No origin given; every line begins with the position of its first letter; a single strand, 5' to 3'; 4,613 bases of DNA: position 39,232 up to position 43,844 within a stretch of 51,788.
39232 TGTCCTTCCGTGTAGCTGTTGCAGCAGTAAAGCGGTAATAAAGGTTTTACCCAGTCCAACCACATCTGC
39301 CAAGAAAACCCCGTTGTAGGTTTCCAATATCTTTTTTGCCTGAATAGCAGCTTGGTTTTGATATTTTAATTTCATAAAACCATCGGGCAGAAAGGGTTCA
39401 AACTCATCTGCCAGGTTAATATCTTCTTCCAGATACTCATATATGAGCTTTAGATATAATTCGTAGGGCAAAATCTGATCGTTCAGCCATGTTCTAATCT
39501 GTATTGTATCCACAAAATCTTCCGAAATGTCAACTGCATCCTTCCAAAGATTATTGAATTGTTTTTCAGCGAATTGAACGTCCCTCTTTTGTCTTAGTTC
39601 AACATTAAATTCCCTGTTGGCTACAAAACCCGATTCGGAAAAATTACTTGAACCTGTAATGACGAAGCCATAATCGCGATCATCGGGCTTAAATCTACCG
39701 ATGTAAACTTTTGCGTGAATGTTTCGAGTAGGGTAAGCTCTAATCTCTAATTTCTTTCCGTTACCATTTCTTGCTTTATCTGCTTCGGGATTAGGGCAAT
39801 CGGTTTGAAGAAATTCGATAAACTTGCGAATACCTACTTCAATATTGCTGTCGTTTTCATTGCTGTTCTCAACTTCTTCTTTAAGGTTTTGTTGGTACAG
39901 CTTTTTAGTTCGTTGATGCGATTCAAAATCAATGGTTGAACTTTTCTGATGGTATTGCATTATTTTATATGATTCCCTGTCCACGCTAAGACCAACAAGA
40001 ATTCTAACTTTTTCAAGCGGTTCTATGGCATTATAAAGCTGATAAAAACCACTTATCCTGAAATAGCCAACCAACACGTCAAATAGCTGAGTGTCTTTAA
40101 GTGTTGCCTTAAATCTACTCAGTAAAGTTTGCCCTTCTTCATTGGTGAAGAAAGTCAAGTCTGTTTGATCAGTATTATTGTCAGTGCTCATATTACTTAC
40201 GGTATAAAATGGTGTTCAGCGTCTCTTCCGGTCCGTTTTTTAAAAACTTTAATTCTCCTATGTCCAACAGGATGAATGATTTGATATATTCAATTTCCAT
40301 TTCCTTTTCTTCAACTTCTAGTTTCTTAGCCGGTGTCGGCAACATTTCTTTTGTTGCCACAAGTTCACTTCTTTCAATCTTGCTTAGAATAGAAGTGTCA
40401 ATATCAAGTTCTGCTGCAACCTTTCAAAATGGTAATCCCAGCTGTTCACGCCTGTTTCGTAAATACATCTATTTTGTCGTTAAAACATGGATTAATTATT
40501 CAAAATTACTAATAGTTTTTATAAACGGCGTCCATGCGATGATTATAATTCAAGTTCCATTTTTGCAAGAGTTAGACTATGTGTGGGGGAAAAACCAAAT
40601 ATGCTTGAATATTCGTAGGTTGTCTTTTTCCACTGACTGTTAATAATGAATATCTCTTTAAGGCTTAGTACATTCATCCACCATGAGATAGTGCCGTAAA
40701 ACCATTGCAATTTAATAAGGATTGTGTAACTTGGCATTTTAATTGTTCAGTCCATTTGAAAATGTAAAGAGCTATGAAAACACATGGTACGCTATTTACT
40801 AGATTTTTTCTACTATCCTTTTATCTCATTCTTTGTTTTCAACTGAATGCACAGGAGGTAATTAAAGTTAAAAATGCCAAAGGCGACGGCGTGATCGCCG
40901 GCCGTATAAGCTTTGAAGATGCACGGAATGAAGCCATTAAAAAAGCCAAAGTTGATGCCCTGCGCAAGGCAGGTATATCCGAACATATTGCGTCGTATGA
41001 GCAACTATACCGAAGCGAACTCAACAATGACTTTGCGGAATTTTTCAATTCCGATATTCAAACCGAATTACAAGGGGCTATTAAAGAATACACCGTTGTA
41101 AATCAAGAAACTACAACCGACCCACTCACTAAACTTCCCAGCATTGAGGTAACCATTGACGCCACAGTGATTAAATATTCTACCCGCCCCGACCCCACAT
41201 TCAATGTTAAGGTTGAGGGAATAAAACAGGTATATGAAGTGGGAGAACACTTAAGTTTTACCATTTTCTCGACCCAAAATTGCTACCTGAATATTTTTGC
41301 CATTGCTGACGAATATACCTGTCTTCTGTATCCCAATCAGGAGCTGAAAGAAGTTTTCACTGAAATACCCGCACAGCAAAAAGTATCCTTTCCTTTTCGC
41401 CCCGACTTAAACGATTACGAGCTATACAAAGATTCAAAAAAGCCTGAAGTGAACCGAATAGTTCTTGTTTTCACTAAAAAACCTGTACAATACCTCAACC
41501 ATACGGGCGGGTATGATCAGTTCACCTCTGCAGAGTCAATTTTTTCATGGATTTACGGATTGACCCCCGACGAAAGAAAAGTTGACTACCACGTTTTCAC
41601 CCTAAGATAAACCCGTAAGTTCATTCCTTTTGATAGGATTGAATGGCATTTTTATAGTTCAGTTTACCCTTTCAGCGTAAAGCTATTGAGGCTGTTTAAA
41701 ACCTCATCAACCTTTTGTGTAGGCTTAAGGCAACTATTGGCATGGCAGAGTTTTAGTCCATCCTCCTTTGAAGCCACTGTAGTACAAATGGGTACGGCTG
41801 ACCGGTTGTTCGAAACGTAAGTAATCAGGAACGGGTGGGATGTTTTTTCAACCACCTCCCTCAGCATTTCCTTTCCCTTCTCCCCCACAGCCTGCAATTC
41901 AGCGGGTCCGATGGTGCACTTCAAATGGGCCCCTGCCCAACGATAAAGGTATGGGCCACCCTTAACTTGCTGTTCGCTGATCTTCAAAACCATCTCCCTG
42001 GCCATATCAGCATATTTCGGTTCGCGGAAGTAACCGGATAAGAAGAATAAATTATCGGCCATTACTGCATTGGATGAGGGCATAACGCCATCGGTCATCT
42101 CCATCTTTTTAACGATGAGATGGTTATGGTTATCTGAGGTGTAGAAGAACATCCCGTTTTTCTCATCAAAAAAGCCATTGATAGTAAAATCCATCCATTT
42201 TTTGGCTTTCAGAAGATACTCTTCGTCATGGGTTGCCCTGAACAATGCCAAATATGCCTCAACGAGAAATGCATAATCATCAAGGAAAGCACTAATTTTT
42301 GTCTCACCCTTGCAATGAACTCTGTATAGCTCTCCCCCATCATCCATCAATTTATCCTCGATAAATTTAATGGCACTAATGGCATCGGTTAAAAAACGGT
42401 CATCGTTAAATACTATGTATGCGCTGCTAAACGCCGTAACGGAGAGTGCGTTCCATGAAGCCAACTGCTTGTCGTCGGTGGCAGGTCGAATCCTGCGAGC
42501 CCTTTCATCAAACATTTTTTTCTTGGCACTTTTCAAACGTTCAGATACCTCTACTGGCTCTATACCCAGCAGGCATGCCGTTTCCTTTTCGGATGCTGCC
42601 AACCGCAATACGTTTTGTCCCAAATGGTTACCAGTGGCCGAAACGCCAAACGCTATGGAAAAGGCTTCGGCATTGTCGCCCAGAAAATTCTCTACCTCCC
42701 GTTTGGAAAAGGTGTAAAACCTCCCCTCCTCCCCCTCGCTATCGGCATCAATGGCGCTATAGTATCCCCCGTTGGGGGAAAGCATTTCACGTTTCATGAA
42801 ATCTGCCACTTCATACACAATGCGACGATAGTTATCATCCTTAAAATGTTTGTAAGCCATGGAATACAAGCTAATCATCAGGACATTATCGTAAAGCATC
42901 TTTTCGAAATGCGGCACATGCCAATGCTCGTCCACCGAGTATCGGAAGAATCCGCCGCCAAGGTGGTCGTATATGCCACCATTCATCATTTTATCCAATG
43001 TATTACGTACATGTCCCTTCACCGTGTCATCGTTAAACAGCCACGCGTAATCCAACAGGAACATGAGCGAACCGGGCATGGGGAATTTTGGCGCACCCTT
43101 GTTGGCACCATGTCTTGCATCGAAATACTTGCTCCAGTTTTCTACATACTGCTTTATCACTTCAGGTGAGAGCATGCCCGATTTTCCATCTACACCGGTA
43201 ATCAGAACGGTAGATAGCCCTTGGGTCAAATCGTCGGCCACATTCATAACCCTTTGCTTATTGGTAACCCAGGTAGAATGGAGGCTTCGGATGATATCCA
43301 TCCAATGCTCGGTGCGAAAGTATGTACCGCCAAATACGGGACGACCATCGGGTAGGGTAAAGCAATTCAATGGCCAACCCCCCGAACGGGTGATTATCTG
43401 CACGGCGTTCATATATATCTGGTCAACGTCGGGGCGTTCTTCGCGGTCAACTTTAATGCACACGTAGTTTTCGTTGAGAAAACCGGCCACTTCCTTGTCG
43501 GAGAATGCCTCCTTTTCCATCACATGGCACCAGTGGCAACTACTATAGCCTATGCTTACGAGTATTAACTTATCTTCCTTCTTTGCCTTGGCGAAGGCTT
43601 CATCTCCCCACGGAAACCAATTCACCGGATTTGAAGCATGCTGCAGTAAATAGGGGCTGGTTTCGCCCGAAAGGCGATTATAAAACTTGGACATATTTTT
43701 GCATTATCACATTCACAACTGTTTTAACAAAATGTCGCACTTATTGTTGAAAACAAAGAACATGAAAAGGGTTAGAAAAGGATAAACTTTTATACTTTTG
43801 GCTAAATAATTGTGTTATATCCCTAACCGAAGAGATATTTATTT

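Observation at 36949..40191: Single-HKD PLD nuclease fused to the N-terminus of an SNF2-type motor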

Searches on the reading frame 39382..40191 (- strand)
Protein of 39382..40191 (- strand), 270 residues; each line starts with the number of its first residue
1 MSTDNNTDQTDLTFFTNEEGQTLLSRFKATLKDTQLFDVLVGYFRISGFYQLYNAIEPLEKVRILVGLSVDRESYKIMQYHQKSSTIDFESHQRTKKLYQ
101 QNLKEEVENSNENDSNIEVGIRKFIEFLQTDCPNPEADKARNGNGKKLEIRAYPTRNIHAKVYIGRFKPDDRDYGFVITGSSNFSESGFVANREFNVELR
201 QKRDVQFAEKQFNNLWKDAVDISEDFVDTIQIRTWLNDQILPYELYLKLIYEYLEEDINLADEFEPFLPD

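Call 42: predict_structure(alignment_id=A1)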
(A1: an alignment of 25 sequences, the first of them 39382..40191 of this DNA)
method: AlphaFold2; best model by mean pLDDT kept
length: 270 residues; sequences in the alignment: 25
mean_pLDDT: 35.3   pTM: 0.23
mean pLDDT of the five models: 35.3, 33.5, 33.4, 33.3, 30.9
residues with pLDDT >= 90: 0; 70-90: 0; 50-70: 10; < 50: 260
segments of 3 or more residues with pLDDT < 50: 1-129, 142-223, 225-240, 242-270
pLDDT, mean of each block of 10 residues (from residue 1): 30 32 36 30 29 39 28 36 34 38 39 40 46 52 40 26 26 28 25 30 46 41 42 41 44 29 27
secondary structure, 60 per line:
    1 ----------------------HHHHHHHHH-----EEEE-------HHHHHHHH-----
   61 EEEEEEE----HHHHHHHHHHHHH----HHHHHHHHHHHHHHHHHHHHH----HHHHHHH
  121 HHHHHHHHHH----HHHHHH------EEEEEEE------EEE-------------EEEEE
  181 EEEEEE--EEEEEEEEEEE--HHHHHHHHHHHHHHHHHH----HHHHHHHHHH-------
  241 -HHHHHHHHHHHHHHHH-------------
elements in order: H23-31 E37-40 H48-55 E61-67 H72-84 H89-109 H114-130 H135-140 E147-153 E160-162 E176-186 E189-199 H202-219 H224-233 H242-257

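Call 46: search_solved_structures(query=A2, max_evalue=10, show_alignments=5)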
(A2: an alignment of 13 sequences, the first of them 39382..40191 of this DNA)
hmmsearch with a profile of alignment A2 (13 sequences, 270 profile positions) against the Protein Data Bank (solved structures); distinct sequences matched with E-value up to 10: 1.
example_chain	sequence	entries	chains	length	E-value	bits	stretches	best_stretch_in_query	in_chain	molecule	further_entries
4ggj_A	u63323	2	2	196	0.58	12.7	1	175-218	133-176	Mitochondrial cardiolipin hydrolase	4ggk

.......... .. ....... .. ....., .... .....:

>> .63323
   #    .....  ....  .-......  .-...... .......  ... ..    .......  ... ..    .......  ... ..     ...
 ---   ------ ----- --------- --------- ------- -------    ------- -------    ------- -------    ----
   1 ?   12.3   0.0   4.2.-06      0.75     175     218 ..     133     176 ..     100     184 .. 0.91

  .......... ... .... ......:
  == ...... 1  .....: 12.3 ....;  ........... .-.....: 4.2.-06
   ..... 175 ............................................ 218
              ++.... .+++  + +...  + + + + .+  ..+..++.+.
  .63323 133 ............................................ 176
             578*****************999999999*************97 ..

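Call 48: search_protein_representatives(protein=window:39382-40191:-)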
Query: 270 residues. Proteins with E-value up to 0.001 (for the whole library): 1600; up to 1e-10: 653; up to 1e-30: 119. The best 150 are listed.
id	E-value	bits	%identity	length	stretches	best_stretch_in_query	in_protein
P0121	3.5e-112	390.4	65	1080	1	8-270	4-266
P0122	1.1e-97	343.0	64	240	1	9-239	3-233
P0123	5.3e-97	340.7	65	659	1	6-240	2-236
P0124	4.5e-76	272.1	50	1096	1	6-269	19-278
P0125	2.3e-75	269.8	56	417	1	9-263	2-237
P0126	6.3e-74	265.1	53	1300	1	7-270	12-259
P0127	2.5e-73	263.1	57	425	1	10-263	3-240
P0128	2.1e-70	253.5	55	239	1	10-260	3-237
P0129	4.8e-70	252.3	45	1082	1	10-269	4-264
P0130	6.0e-69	248.7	88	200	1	143-270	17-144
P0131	1.7e-65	237.4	53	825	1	9-254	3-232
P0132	4.8e-64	232.7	55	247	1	9-244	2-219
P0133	8.4e-64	231.9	55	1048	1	10-260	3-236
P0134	1.6e-63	231.0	51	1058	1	8-262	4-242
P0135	6.3e-63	229.0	56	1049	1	10-263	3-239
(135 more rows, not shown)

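Call 55: predict_structure(alignment_id=A3)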
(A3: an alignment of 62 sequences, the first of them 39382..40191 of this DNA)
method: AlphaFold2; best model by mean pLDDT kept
length: 270 residues; sequences in the alignment: 62
mean_pLDDT: 88.0   pTM: 0.83
mean pLDDT of the five models: 88.0, 86.7, 86.7, 86.6, 85.4
residues with pLDDT >= 90: 182; 70-90: 49; 50-70: 35; < 50: 4
segments of 3 or more residues with pLDDT < 50: none
pLDDT, mean of each block of 10 residues (from residue 1): 54 89 95 97 92 97 88 66 60 87 92 89 97 98 97 85 97 95 87 93 97 96 96 93 92 87 59
secondary structure, 60 per line:
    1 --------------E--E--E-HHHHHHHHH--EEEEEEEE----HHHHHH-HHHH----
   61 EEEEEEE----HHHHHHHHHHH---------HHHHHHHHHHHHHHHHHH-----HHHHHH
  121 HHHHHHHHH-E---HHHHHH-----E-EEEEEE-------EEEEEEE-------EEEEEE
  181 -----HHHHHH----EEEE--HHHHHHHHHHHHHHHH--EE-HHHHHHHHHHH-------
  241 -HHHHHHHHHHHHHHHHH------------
elements in order: H23-31 E34-41 H46-51 H53-56 E61-67 H72-82 H92-109 H115-129 H135-140 E148-153 E161-167 E175-180 H186-191 E196-199 H202-217 H223-233 H242-258

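Call 58: fold_search(model_id=the predicted structure, library=pdb)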
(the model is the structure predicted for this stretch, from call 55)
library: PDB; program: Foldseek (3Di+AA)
matches with E <= 10: 679; with E <= 0.001: 62
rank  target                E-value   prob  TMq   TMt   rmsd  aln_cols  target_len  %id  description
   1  7clg_B                3.3e-10  1.00  0.47  0.17  11.3       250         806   18  Crystal structure of the ATP-dependent restriction endonuclease SauUSI (released 2021-01-20)
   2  7clg_A                3.9e-09  1.00  0.46  0.16  11.5       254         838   18  Crystal structure of the ATP-dependent restriction endonuclease SauUSI (released 2021-01-20)
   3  4urj_A                5.4e-07  1.00  0.42  0.63   4.9       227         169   12  Crystal structure of human BJ-TSA-9 (released 2014-10-01)
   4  6ehi_D                1.4e-06  1.00  0.39  0.63   5.7       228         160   13  NucT from Helicobacter pylori (released 2018-01-17)
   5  4urj_C                1.6e-06  1.00  0.41  0.62   5.1       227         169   12  Crystal structure of human BJ-TSA-9 (released 2014-10-01)
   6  6ehi_A                2.6e-06  1.00  0.38  0.60   6.3       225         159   14  NucT from Helicobacter pylori (released 2018-01-17)
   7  6ehi_B                2.8e-06  1.00  0.39  0.63   5.7       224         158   14  NucT from Helicobacter pylori (released 2018-01-17)
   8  4urj_D                2.8e-06  1.00  0.39  0.59   7.7       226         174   14  Crystal structure of human BJ-TSA-9 (released 2014-10-01)
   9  4urj_B                4.6e-06  1.00  0.38  0.57   9.9       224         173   14  Crystal structure of human BJ-TSA-9 (released 2014-10-01)
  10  4rct_A                4.9e-06  1.00  0.42  0.34   6.9       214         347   14  Crystal structure of R-protein of NgoAVII restriction endonuclease (released 2014-12-24)
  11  1byr                  1.6e-05  1.00  0.39  0.65   5.4       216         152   12  CRYSTAL STRUCTURE OF A PHOSPHOLIPASE D FAMILY MEMBER, NUC FROM SALMONELLA TYPHIMURIUM (released 1999-10-19)
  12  5bpd_C                2.1e-05  1.00  0.31  0.32  10.1       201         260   13  Structure of TrmBL2, an archaeal chromatin protein, shows a novel mode of DNA binding. (released 2015-09-02)
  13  5bpd_D                2.9e-05  1.00  0.33  0.34   6.1       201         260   16  Structure of TrmBL2, an archaeal chromatin protein, shows a novel mode of DNA binding. (released 2015-09-02)
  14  8v08_B                3.7e-05  1.00  0.37  0.27   5.8       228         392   13  Crystal structure of human PLD4 co-crystallized with 5'Pi-ssDNA (released 2024-03-13)
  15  5bpi_C                3.7e-05  1.00  0.31  0.32  10.1       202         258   14  Structure of TrmBL2, an archaeal chromatin protein, shows a novel mode of DNA binding. (released 2015-09-02)
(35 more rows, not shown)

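Call 71: search_protein_families(library=padloc, proteins=[window:39382-40191:-], max_evalue=0.1)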
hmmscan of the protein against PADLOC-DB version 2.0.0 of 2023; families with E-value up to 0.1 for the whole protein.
window:39382-40191:- (270 aa): 6 families
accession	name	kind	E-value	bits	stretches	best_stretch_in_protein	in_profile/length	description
PDLC03829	ZacB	-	4.6e-08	30.4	1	136-207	282-343/586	-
PDLC02193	PLD_Helicase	-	1.1e-07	28.4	1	147-232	107-191/905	-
PDLC02707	PbeA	-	2.8e-06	24.2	1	156-242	135-219/672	PbeA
PDLC02614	DrmC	-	7.6e-05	20.6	1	145-203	88-139/153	DrmC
PDLC03530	REase_II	-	0.0039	14.2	1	16-95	13-94/350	Type II restriction enzyme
PDLC02901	DpdK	-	0.022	12.4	1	150-218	111-171/173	DpdK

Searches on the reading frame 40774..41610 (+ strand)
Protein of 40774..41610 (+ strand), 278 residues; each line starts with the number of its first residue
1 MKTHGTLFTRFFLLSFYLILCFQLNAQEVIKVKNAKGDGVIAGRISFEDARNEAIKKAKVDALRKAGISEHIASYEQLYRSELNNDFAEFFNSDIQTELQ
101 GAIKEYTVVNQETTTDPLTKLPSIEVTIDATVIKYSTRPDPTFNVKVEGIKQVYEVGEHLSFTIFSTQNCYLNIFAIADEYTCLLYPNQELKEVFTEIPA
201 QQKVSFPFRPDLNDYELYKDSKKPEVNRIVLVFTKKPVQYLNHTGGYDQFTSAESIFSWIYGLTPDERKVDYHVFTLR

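Call 6: search_protein_families(library=pfam, proteins=[window:40774-41610:+], max_evalue=0.01)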
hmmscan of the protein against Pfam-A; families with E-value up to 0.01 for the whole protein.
window:40774-41610:+ (278 aa): 1 family
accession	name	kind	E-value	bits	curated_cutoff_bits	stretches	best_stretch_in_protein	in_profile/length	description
PF14326.11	DUF4384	-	0.00015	22.2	27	1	153-236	1-80/81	Domain of unknown function (DUF4384)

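Call 7: search_protein_families(library=padloc, proteins=[window:40774-41610:+], max_evalue=0.01)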
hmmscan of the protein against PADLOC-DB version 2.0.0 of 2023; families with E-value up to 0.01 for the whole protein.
window:40774-41610:+ (278 aa): 0 families

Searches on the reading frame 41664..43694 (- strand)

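Call 6: search_protein_families(library=pfam, proteins=[window:41664-43694:-], max_evalue=0.01)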
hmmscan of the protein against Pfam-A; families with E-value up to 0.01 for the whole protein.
window:41664-43694:- (676 aa): 6 families
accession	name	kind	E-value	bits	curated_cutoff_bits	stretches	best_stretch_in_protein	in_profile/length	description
PF03190.21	Thioredox_DsbH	-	1.8e-67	226.8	27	1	6-160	2-162/163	Protein of unknown function, DUF255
PF13899.12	Thioredoxin_7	-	1.5e-10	41.5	27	1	26-89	2-65/83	Thioredoxin-like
PF06662.19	C5-epim_C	-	9.1e-06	25.7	23.3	0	419-476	35-86/188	D-glucuronyl C5-epimerase C-terminus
PF07470.19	Glyco_hydro_88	-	2.1e-05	24.1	26.6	0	407-525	23-127/352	Glycosyl Hydrolase Family 88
PF07221.17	GlcNAc_2-epim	-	0.00013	21.8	23.4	1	418-515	86-183/347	N-acylglucosamine 2-epimerase (GlcNAc 2-epimerase)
PF13098.12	Thioredoxin_2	-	0.0074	17.1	27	0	37-83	1-47/104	Thioredoxin-like domain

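Call 7: search_protein_families(library=padloc, proteins=[window:41664-43694:-], max_evalue=0.01)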
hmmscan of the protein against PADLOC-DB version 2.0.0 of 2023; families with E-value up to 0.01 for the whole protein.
window:41664-43694:- (676 aa): 0 families
